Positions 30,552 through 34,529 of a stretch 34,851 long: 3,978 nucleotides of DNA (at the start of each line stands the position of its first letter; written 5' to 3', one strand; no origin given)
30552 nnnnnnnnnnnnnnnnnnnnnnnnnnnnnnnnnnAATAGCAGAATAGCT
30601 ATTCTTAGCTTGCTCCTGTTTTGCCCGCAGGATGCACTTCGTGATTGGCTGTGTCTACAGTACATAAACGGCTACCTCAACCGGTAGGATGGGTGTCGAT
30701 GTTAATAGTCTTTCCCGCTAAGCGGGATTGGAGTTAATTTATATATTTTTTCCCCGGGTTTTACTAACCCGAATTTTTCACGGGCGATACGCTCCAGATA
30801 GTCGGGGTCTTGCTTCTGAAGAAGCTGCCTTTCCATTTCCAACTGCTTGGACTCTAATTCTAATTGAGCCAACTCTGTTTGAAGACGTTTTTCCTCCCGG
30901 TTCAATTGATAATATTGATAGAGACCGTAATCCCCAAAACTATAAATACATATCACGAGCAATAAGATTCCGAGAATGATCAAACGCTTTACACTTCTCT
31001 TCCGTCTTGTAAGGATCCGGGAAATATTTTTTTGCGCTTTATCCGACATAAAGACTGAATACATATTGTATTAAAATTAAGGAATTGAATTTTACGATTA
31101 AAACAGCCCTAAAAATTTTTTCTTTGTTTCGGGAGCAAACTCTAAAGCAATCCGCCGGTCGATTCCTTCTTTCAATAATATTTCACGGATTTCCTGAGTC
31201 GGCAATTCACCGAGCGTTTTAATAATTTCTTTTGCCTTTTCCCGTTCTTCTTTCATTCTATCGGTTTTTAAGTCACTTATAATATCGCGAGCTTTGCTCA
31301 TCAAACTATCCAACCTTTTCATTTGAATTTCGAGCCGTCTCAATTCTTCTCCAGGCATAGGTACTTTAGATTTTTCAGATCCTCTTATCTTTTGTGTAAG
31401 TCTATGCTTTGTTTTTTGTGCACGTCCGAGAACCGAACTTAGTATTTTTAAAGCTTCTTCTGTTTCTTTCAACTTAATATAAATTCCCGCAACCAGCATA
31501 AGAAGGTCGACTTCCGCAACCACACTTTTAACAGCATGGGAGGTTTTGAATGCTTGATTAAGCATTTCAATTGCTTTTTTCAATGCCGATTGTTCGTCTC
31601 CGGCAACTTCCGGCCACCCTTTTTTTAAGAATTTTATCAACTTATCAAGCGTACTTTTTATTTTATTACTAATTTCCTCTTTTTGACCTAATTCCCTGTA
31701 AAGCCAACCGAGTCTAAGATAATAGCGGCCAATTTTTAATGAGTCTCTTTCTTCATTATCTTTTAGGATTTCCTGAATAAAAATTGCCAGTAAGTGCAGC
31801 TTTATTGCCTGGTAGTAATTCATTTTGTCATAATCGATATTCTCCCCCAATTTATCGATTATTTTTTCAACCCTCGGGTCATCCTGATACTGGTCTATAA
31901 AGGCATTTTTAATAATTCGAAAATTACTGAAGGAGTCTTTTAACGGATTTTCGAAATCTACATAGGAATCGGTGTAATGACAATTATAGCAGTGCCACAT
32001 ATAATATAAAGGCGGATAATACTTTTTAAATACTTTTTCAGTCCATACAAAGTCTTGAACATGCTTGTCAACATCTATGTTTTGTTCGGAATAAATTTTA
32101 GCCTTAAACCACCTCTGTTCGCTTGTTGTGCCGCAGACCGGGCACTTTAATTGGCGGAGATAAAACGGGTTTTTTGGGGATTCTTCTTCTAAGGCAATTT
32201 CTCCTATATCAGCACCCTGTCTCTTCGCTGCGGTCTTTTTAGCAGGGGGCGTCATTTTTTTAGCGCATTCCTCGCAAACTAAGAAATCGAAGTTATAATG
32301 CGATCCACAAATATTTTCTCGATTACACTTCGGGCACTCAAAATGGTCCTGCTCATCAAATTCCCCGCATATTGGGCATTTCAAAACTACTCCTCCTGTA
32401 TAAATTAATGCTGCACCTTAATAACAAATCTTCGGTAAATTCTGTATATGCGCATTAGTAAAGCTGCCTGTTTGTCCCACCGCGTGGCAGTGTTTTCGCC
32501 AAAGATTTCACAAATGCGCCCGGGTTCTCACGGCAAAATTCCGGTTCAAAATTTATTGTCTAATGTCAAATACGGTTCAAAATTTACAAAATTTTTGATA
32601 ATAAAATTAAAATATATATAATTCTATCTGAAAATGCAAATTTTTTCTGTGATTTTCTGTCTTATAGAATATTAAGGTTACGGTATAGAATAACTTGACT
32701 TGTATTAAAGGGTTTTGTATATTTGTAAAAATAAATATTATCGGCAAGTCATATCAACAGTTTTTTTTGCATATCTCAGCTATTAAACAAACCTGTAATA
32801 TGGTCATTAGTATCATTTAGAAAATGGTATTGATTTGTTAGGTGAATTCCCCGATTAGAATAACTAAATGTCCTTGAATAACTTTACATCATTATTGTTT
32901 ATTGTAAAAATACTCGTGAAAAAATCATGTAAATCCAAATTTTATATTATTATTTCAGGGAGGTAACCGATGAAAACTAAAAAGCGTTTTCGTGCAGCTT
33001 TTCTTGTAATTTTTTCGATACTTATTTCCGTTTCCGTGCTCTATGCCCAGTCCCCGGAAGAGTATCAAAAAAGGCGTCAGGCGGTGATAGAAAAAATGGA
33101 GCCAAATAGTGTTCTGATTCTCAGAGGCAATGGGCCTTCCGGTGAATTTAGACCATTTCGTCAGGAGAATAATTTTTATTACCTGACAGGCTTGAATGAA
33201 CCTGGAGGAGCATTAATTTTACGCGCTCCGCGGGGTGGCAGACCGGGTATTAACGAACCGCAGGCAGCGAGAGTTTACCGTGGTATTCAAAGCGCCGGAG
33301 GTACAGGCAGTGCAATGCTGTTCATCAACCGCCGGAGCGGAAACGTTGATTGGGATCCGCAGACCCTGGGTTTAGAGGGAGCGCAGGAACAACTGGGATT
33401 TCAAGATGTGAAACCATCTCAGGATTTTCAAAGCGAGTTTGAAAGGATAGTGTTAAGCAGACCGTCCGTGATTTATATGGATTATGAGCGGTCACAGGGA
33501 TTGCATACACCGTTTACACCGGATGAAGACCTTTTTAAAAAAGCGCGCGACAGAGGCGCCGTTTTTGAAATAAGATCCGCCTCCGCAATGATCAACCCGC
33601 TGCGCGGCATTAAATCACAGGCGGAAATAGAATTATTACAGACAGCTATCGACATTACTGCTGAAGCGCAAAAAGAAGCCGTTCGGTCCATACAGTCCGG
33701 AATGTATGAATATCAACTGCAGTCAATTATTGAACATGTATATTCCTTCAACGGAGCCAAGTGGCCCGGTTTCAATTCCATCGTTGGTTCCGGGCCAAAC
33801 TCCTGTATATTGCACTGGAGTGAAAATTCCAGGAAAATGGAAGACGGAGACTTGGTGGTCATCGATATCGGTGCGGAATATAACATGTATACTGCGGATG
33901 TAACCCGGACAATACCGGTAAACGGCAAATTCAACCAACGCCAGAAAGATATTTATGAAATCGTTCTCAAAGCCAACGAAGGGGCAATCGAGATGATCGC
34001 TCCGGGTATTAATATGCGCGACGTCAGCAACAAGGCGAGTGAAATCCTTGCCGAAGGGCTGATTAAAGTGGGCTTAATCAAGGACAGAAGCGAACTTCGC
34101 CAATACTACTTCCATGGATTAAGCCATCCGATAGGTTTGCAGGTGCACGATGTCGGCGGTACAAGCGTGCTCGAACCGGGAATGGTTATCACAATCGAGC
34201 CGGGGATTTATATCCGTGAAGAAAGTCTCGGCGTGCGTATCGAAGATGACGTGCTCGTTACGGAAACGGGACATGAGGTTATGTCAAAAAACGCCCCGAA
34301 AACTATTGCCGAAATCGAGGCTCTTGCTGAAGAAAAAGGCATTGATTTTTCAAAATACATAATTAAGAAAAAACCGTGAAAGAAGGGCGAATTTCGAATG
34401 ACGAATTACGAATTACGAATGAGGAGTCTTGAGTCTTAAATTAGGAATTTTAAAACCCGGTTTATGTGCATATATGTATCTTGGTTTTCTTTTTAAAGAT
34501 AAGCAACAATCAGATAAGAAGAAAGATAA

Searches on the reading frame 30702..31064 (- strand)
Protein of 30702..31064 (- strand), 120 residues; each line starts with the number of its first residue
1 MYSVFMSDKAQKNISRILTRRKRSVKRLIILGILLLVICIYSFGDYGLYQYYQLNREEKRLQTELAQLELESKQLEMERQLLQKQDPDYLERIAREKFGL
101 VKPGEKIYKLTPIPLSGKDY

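Call 30: search_protein_families(library=pfam, proteins=[window:30702-31064:-], max_evalue=0.001)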
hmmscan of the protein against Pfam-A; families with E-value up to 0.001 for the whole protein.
window:30702-31064:- (120 aa): 1 family
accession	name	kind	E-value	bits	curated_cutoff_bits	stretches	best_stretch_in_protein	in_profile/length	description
PF04977.20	DivIC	-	3.9e-20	71.9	28.9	1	34-110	2-77/80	Septum formation initiator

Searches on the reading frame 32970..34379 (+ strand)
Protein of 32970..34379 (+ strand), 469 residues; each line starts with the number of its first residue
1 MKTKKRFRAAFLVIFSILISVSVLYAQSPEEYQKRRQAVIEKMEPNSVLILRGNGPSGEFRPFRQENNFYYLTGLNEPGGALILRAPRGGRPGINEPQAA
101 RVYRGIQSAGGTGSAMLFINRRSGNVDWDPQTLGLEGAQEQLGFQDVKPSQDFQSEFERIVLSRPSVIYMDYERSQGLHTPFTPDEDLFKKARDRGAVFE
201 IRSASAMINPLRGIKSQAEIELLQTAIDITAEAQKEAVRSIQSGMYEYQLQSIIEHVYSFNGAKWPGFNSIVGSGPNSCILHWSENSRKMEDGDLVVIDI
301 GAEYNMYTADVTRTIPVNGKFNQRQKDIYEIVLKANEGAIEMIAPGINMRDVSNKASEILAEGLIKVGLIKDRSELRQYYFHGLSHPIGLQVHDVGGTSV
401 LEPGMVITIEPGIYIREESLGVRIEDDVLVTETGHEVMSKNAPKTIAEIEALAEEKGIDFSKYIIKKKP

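Call 30: search_protein_families(library=pfam, proteins=[window:32970-34379:+], max_evalue=0.001)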
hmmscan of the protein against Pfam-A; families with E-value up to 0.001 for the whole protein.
window:32970-34379:+ (469 aa): 2 families
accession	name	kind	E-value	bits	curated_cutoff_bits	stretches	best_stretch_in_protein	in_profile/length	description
PF00557.29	Peptidase_M24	-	8.4e-62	209.1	23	1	221-432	1-208/208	Metallopeptidase family M24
PF05195.22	AMP_N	-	7.9e-20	71.2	24.6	2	32-85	1-58/121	Aminopeptidase P, N-terminal domain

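Call 74: find_homologous_proteins(query=window:32970-34379:+, max_evalue=1e-30)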
Query window:32970-34379:+ (469 aa): 7809 proteins with E <= 1e-30 among 8000 candidates; the best 120 are listed.
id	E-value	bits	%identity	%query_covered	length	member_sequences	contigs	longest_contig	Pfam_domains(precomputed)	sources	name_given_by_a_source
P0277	0.0e+0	1010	96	100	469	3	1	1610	PF00557.30,PF05195.23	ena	-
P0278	7.4e-267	903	86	100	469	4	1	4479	PF00557.30,PF05195.23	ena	-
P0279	2.0e-259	879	85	100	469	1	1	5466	PF00557.30,PF05195.23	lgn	-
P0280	3.8e-178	611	60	99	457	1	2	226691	PF00557.30,PF05195.23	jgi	-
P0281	2.2e-177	609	62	94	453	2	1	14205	PF00557.30,PF05195.23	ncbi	ncbi:aminopeptidase P N-terminal domain-containing protein [candidate division KSB1 bacterium]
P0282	2.4e-177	608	61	99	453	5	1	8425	PF00557.30,PF05195.23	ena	-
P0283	9.8e-176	603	59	99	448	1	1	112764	PF00557.30,PF05195.23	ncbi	ncbi:aminopeptidase P N-terminal domain-containing protein [candidate division KSB1 bacterium]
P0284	1.1e-175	603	59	99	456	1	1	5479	PF00557.30,PF05195.23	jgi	-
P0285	2.2e-175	602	60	99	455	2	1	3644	PF00557.30,PF05195.23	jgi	-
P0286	4.4e-175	601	60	99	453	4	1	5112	PF00557.30,PF05195.23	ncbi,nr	ncbi:aminopeptidase P N-terminal domain-containing protein [candidate division KSB1 bacterium]|nr:am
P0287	1.8e-173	596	59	100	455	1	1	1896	PF00557.30,PF05195.23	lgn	-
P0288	5.3e-171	587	57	98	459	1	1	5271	PF00557.30,PF05195.23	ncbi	-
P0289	1.5e-168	579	57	98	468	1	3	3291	PF00557.30,PF05195.23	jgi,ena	jgi:Xaa-Pro aminopeptidase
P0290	4.2e-160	552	57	97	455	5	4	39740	PF00557.30,PF05195.23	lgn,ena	-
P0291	6.9e-160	551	57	97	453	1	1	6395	PF00557.30,PF05195.23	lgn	-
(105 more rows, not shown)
